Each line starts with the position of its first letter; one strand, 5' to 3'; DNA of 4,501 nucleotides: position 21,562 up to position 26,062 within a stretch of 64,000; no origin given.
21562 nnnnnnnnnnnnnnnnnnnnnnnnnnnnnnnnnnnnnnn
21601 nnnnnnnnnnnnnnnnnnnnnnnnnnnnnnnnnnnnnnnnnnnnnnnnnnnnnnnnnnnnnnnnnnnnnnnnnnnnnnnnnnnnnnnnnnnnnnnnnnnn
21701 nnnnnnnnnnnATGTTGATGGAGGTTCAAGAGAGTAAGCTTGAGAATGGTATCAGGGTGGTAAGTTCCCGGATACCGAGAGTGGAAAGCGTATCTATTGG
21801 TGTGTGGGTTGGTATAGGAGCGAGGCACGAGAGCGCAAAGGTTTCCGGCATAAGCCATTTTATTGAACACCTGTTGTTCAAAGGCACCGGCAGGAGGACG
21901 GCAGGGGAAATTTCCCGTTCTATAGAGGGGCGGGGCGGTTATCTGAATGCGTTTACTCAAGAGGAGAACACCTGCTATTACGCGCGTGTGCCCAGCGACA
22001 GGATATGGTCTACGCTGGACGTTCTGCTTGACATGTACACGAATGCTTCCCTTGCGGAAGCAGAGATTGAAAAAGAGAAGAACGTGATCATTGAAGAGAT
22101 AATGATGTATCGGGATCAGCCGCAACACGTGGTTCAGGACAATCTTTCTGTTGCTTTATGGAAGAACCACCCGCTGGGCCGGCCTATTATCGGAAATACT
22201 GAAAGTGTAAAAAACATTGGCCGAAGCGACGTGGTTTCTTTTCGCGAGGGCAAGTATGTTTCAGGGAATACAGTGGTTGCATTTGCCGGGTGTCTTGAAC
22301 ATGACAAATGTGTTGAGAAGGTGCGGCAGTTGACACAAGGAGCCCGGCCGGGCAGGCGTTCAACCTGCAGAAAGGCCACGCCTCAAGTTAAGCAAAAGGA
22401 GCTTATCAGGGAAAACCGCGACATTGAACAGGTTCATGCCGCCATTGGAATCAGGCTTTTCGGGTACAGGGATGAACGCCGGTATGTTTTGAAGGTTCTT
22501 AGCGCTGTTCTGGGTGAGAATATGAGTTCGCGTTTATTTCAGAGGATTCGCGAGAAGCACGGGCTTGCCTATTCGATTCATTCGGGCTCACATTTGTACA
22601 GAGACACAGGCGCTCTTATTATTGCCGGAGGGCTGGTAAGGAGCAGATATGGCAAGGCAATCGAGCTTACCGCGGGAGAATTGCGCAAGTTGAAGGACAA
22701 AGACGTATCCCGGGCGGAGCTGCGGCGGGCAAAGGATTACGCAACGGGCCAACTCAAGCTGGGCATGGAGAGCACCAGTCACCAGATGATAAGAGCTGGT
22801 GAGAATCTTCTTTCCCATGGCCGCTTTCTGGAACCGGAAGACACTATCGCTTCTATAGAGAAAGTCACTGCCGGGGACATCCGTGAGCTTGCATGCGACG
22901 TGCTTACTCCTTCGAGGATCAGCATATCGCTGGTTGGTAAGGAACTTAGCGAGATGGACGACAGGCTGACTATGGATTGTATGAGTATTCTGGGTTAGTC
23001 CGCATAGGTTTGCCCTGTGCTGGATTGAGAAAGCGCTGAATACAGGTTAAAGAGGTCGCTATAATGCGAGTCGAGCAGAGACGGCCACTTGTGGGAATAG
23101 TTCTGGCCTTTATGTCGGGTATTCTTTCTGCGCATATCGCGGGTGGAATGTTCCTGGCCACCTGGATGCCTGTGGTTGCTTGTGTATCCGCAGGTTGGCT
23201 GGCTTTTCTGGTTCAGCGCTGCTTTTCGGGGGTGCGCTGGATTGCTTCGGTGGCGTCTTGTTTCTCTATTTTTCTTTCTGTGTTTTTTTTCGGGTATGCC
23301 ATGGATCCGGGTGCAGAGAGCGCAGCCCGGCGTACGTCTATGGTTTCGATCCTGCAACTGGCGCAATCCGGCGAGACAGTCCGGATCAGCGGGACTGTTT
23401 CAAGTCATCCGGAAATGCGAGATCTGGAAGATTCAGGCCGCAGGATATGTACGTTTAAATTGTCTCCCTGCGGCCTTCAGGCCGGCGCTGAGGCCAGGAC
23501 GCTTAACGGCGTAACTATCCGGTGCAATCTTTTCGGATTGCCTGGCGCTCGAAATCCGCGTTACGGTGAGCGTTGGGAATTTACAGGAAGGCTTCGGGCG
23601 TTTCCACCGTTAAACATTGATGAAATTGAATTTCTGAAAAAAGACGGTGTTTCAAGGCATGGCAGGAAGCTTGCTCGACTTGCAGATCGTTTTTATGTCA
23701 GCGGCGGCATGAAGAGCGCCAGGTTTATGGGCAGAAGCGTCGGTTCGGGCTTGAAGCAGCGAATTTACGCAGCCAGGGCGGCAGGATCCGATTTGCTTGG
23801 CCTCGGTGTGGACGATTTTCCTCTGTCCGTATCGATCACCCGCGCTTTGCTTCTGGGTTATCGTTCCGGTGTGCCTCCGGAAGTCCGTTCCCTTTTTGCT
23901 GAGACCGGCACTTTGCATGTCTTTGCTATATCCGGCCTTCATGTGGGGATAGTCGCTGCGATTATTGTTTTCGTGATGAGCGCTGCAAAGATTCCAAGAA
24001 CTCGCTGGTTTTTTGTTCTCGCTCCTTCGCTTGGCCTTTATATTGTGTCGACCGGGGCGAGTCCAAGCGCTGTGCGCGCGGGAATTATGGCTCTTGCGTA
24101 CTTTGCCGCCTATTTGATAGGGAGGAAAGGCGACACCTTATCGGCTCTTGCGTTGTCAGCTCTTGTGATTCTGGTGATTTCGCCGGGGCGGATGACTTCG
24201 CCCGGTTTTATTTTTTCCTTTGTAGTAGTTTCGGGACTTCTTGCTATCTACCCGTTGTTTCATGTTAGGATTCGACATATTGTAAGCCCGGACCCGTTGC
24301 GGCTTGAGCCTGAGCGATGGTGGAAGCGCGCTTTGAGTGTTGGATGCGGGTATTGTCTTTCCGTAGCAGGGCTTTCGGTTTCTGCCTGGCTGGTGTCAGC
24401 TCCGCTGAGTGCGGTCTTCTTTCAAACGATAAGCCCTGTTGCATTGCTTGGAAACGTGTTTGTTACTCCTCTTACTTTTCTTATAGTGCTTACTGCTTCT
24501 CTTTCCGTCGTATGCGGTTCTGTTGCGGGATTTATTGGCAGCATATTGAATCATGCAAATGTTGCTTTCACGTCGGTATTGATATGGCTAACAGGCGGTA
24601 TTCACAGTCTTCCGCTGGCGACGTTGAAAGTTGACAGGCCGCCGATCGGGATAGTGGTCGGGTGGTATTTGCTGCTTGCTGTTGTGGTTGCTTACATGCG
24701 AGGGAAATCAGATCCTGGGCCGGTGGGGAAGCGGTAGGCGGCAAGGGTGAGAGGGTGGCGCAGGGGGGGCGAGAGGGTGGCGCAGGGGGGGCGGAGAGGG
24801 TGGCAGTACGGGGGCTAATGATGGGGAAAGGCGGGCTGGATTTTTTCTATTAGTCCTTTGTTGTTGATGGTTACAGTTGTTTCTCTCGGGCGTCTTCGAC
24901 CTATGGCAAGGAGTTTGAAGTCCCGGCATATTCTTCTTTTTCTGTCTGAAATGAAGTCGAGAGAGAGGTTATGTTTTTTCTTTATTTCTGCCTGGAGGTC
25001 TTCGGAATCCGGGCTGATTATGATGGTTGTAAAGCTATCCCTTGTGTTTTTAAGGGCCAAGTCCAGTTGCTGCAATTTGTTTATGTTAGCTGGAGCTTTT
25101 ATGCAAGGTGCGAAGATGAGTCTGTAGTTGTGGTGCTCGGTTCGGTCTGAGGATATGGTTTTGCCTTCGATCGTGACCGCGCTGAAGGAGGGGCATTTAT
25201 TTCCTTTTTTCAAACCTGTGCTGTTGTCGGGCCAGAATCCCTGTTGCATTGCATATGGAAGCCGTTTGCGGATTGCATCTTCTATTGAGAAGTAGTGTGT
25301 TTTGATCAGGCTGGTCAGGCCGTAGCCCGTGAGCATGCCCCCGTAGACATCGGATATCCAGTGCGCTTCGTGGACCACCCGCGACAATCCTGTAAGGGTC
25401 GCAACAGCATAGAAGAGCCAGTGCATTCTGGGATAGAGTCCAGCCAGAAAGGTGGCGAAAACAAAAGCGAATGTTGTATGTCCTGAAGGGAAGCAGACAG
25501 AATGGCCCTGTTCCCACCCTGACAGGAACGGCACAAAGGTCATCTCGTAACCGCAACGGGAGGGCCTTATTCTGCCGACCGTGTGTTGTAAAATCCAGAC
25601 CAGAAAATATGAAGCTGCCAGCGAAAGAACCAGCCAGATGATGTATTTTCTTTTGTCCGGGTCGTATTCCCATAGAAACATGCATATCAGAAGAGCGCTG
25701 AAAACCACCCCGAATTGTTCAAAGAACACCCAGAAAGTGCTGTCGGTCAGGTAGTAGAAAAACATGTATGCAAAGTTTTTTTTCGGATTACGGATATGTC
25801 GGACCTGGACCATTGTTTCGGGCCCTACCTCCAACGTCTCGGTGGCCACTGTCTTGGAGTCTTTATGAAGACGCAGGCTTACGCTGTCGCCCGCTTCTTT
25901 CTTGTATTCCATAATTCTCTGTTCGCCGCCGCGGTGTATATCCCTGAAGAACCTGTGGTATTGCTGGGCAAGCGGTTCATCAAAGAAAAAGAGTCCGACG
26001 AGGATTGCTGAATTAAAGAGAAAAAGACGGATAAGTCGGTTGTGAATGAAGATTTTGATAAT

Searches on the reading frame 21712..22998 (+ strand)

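Call 8: search_protein_families(library=ncbifam, proteins=[window:21712-22998:+], max_evalue=0.00001)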
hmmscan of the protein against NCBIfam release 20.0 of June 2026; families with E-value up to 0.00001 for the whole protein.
window:21712-22998:+ (428 aa): 4 families
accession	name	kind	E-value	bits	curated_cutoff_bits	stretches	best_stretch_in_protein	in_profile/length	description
NF047422.1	YfmF_fam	equivalog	1.2e-31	110.1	285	1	110-395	115-399/412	EF-P 5-aminopentanol modification-associated protein YfmF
NF047421.1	YfmH_fam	equivalog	4.6e-27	95.3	250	1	40-408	55-421/425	EF-P 5-aminopentanol modification-associated protein YfmH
NF011681.0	PRK15101.1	equivalog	2.3e-17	62.3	765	1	6-190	45-233/961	pitrilysin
TIGR02110.1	PQQ_syn_pqqF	equivalog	4.5e-17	62.1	320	1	10-193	5-192/697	pyrroloquinoline quinone biosynthesis protein PqqF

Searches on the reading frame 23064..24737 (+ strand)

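Call 8: search_protein_families(library=ncbifam, proteins=[window:23064-24737:+], max_evalue=0.00001)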
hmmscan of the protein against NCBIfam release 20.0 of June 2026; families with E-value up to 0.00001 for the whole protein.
window:23064-24737:+ (557 aa): 4 families
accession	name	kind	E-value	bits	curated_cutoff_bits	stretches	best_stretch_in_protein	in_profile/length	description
TIGR00360.1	ComEC_N-term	subfamily_domain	4.9e-22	79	36.5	1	284-476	2-169/171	ComEC/Rec2-related protein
TIGR00361.1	ComEC_Rec2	equivalog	2.3e-21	75.6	190.05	1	255-524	128-389/663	DNA internalization-related competence protein ComEC/Rec2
NF045979.1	ComEC_MAG0480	equivalog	3e-13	49.4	150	1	279-399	218-339/461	MAG0480 family ComEC-like protein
NF008580.0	PRK11539.1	equivalog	2.1e-12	46.2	969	1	257-538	201-469/758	ComEC family protein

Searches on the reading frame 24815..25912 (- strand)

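Call 8: search_protein_families(library=ncbifam, proteins=[window:24815-25912:-], max_evalue=0.00001)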
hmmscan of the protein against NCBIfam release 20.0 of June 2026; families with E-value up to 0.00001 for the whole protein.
window:24815-25912:- (365 aa): 1 family
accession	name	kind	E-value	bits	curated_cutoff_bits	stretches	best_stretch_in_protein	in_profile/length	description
NF008813.0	PRK11837.1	equivalog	5.9e-06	26.3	229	1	69-197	36-162/202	undecaprenyl-diphosphate phosphatase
